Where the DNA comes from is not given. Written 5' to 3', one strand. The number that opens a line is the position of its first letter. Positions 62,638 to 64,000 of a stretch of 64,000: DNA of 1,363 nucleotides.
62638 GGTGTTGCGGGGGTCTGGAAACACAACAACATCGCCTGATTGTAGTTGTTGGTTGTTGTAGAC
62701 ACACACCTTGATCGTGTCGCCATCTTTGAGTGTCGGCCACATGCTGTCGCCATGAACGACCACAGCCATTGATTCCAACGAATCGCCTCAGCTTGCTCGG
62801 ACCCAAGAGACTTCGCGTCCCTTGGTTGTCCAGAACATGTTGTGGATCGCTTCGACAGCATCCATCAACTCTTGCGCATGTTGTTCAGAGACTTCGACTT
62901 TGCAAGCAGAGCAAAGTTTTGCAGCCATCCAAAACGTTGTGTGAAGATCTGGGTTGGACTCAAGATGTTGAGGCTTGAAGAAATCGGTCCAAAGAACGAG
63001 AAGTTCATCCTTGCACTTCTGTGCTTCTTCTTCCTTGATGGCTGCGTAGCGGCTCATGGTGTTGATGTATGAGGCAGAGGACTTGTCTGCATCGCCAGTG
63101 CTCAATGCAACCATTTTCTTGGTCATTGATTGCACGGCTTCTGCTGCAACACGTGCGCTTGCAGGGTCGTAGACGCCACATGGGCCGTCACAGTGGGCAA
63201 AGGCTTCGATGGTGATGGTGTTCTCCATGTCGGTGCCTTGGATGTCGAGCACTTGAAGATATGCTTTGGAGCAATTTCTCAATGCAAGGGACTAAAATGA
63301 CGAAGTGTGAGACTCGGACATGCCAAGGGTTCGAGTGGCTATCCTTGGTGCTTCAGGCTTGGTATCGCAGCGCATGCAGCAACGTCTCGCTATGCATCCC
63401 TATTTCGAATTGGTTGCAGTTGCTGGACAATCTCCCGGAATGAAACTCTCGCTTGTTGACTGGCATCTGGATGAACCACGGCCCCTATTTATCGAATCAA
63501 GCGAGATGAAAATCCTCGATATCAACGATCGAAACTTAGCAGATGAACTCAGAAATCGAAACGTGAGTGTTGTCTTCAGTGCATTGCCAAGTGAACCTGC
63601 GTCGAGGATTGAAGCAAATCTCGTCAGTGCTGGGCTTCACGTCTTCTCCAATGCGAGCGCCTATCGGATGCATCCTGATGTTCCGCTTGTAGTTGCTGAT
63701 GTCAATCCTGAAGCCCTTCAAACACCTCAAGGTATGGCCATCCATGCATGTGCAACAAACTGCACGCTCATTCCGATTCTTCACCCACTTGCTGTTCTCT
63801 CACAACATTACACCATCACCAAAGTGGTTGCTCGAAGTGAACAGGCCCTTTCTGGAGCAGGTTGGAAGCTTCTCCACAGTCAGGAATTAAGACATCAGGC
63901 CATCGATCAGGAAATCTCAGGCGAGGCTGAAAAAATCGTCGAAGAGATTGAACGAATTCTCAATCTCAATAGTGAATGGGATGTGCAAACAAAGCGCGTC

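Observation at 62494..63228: Nickel superoxide dismutase operon (sodN-sodX) in an archaeal context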

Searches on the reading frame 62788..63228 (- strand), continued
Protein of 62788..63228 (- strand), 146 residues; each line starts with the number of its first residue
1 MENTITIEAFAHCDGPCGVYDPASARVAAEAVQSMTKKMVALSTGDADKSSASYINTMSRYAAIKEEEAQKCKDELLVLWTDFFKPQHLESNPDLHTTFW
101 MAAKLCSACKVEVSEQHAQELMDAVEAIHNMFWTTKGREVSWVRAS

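Call 63: find_encoding_contigs(protein=P0407, flank=10000, max_places=2)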
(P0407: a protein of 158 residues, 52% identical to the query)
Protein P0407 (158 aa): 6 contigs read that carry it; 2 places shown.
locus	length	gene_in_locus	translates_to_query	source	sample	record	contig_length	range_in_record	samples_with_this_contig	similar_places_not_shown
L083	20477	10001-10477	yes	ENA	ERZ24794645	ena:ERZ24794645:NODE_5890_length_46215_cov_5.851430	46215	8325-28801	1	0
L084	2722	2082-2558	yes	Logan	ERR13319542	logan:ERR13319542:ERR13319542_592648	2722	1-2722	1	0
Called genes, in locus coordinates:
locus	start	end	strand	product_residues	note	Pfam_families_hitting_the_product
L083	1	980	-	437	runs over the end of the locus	-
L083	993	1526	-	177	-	-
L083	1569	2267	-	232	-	PF17131:TP_0789-like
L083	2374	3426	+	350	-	-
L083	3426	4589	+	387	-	PF00188:CAP (weak)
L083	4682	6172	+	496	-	PF01293:PEPCK_ATP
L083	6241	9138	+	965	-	PF11617:Cu-binding_MopE, PF03781:FGE-sulfatase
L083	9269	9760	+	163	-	PF09055:Sod_Ni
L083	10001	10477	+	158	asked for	PF09055:Sod_Ni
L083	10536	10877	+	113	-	PF00717:Peptidase_S24, PF10502:Peptidase_S26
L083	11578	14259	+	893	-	PF03382:DUF285, PF03781:FGE-sulfatase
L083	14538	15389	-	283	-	PF03372:Exo_endo_phos, PF22669:Exo_endo_phos2 (faint)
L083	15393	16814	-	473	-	PF09445:Methyltransf_15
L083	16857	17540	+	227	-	PF02163:Peptidase_M50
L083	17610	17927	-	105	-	-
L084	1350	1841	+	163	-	PF09055:Sod_Ni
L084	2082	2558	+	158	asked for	PF09055:Sod_Ni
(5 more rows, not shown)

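Call 64: fold_search(model_id=the predicted structure, library=pdb)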
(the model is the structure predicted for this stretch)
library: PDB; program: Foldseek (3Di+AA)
matches with E <= 10: 413; with E <= 0.001: 16
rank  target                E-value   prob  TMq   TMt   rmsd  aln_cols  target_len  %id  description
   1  1q0d_A                2.1e-07  1.00  0.74  0.91   2.5       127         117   42  Crystal structure of Ni-containing superoxide dismutase with Ni-ligation corresponding to the oxidized state (released 2004-05-18)
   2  3g50_A                2.3e-07  1.00  0.73  0.90   2.6       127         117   37  Crystal Structure of NiSOD D3A mutant at 1.9 A (released 2009-04-28)
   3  3g50_C                3.2e-07  1.00  0.71  0.88   2.7       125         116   38  Crystal Structure of NiSOD D3A mutant at 1.9 A (released 2009-04-28)
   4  1t6u_A                3.4e-07  1.00  0.73  0.90   2.7       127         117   38  Nickel Superoxide Dismutase (NiSOD) Native 1.30 A Structure (released 2004-07-13)
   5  3g4x_A                5.0e-07  1.00  0.73  0.90   2.6       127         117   37  Crystal Structure of NiSOD Y9F mutant (released 2009-04-28)
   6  1t6u_D                5.8e-07  1.00  0.71  0.88   2.7       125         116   38  Nickel Superoxide Dismutase (NiSOD) Native 1.30 A Structure (released 2004-07-13)
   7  1t6u_F                7.8e-07  1.00  0.70  0.88   2.8       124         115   38  Nickel Superoxide Dismutase (NiSOD) Native 1.30 A Structure (released 2004-07-13)
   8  3g50_B                8.2e-07  1.00  0.71  0.91   1.8       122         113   37  Crystal Structure of NiSOD D3A mutant at 1.9 A (released 2009-04-28)
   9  1t6q_B                9.1e-07  1.00  0.71  0.91   1.9       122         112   36  Nickel Superoxide Dismutase (NiSOD) CN-treated Apo Structure (released 2004-07-13)
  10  3g4x_C                9.5e-07  1.00  0.71  0.88   2.7       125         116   38  Crystal Structure of NiSOD Y9F mutant (released 2009-04-28)
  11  4ncq_A                1.1e-06  1.00  0.71  0.91   1.9       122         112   35  Crystal structure of NiSOD H1A mutant (released 2014-12-24)
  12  1t6q_A                1.2e-06  1.00  0.70  0.91   1.7       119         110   36  Nickel Superoxide Dismutase (NiSOD) CN-treated Apo Structure (released 2004-07-13)
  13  1t6i_C                1.2e-06  1.00  0.69  0.92   1.6       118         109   36  Nickel Superoxide Dismutase (NiSOD) Apo Structure (released 2004-07-13)
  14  4ncq_B                1.6e-06  1.00  0.69  0.92   1.7       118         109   36  Crystal structure of NiSOD H1A mutant (released 2014-12-24)
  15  1t6i_B                1.7e-06  1.00  0.70  0.92   1.7       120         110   35  Nickel Superoxide Dismutase (NiSOD) Apo Structure (released 2004-07-13)
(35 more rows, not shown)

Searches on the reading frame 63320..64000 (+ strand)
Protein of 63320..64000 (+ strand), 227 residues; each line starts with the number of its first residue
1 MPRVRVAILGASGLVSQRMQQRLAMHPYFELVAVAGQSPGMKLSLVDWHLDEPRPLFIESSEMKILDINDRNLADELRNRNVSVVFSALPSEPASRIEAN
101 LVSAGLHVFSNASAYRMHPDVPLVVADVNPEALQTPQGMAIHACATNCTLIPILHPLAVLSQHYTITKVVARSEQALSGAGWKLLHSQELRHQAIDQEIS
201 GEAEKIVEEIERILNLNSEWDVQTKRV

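Call 10: search_protein_families(library=pfam, proteins=[window:63320-64000:+], max_evalue=0.01)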
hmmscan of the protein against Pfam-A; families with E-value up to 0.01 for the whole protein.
window:63320-64000:+ (227 aa): 1 family
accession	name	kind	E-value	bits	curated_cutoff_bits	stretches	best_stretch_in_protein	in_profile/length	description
PF01118.30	Semialdhyde_dh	-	1.4e-23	84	26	1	5-134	1-119/121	Semialdehyde dehydrogenase, NAD binding domain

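Call 11: search_protein_families(library=ncbifam, proteins=[window:63320-64000:+], max_evalue=0.01)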
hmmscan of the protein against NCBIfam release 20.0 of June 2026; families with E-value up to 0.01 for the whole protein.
window:63320-64000:+ (227 aa): 10 families
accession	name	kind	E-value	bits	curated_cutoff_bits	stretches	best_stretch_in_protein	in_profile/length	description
NF006416.0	PRK08664.1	subfamily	3.7e-42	144.7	232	1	3-217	3-217/350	aspartate-semialdehyde dehydrogenase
TIGR00978.1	asd_EA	equivalog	3.1e-39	135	301.2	1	4-214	1-212/342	aspartate-semialdehyde dehydrogenase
NF011456.0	PRK14874.1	equivalog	5.2e-23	81.6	223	1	3-196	4-179/346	aspartate-semialdehyde dehydrogenase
TIGR01296.1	asd_B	equivalog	6.3e-20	71.5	324.2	1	5-194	1-171/339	aspartate-semialdehyde dehydrogenase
NF005229.0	PRK06728.1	equivalog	7.6e-13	48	628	1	82-196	69-178/347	aspartate-semialdehyde dehydrogenase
TIGR01850.1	argC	equivalog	4.8e-09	35.9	233.6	1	4-119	1-105/345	N-acetyl-gamma-glutamyl-phosphate reductase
NF005144.0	PRK06598.1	subfamily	1.6e-05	24.2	198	1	74-215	60-206/369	aspartate-semialdehyde dehydrogenase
NF005957.0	PRK08040.1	equivalog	3.7e-05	23.3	273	1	84-169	69-153/336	aspartate-semialdehyde dehydrogenase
NF003995.0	PRK05472.2-4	subfamily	0.0018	17.8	126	0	71-130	135-194/213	redox-sensing transcriptional repressor Rex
TIGR01745.1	asd_gamma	equivalog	0.0061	15.6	402.9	1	110-208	95-198/366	aspartate-semialdehyde dehydrogenase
